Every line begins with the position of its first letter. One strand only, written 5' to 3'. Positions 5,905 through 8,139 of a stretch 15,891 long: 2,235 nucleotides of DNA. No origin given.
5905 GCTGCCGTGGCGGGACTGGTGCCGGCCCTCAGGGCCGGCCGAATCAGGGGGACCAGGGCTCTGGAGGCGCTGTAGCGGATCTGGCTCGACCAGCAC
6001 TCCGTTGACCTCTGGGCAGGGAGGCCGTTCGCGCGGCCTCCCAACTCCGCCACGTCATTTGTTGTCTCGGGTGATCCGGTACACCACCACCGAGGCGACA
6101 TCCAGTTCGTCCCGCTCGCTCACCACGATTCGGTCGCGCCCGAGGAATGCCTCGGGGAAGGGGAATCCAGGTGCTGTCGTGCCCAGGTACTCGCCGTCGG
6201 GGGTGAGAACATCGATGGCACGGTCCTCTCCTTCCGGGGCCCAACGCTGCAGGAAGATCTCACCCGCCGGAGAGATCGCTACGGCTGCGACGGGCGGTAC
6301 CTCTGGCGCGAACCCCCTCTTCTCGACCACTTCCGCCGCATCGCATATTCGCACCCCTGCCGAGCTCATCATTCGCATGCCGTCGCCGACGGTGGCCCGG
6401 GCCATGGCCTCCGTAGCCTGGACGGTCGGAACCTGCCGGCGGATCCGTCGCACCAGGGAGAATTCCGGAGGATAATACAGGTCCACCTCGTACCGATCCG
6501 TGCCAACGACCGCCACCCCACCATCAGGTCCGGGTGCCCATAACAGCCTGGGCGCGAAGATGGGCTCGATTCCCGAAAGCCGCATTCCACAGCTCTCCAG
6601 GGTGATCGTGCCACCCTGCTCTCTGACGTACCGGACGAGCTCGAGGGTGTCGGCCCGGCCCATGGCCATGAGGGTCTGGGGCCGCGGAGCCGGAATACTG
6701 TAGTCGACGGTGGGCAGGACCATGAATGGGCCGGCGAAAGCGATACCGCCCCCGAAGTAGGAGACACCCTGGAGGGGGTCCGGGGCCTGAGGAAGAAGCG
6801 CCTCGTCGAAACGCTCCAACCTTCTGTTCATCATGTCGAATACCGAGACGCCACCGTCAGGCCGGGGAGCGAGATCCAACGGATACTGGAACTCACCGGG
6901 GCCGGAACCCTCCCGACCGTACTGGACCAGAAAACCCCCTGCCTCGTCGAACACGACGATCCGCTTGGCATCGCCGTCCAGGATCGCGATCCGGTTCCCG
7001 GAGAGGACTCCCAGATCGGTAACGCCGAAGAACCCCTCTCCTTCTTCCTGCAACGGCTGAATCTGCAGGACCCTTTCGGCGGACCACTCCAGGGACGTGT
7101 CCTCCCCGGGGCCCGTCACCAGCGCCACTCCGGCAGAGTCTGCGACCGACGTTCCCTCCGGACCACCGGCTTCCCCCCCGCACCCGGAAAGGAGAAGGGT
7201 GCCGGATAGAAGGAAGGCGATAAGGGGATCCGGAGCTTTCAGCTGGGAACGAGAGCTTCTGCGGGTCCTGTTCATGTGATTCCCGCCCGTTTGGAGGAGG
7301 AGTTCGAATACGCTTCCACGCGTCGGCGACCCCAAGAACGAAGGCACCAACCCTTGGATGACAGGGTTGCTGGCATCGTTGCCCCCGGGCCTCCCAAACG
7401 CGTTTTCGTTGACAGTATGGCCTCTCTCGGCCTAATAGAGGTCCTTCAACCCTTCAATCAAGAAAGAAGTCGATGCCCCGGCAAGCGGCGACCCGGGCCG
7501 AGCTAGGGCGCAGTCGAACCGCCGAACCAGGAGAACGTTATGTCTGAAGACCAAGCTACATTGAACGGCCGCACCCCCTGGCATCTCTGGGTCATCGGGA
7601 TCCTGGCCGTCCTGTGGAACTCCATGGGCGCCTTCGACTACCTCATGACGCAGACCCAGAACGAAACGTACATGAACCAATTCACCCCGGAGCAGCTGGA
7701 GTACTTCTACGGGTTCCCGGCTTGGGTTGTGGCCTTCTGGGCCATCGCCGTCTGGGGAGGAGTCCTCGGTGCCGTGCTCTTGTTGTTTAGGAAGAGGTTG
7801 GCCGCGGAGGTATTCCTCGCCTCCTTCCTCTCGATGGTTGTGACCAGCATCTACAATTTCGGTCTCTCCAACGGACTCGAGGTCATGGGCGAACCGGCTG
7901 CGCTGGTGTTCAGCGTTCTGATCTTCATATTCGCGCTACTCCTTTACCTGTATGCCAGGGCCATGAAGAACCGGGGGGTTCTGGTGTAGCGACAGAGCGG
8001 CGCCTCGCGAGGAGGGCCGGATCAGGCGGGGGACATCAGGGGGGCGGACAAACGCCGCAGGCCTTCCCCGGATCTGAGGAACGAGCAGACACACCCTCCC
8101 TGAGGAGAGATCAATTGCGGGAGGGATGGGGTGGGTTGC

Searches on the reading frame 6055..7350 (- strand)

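Call 4: search_protein_families(library=pfam, proteins=[window:6055-7350:-], max_evalue=0.01)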
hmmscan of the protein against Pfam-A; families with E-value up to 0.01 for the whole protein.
window:6055-7350:- (431 aa): 1 family
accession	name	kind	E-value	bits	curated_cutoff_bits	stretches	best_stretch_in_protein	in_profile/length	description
PF17170.10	DUF5128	-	6e-06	26.1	22.9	1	117-161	52-96/321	6-bladed beta-propeller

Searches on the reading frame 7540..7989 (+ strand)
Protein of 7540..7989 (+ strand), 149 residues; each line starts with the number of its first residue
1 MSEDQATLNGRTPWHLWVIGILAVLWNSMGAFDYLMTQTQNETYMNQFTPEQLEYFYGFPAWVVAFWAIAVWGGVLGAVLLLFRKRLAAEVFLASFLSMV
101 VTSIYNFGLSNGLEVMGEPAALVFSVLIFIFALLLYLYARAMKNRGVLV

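Call 4: search_protein_families(library=pfam, proteins=[window:7540-7989:+], max_evalue=0.01)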
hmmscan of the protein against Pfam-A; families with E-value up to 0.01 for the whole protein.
window:7540-7989:+ (149 aa): 2 families
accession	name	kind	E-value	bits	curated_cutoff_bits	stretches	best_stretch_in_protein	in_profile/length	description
PF19982.4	DUF6418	-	0.0026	18.3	25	0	55-112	31-95/109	Family of unknown function (DUF6418)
PF15841.10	TMEM239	-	0.007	16.7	27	1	69-117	102-150/155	Transmembrane protein 239 family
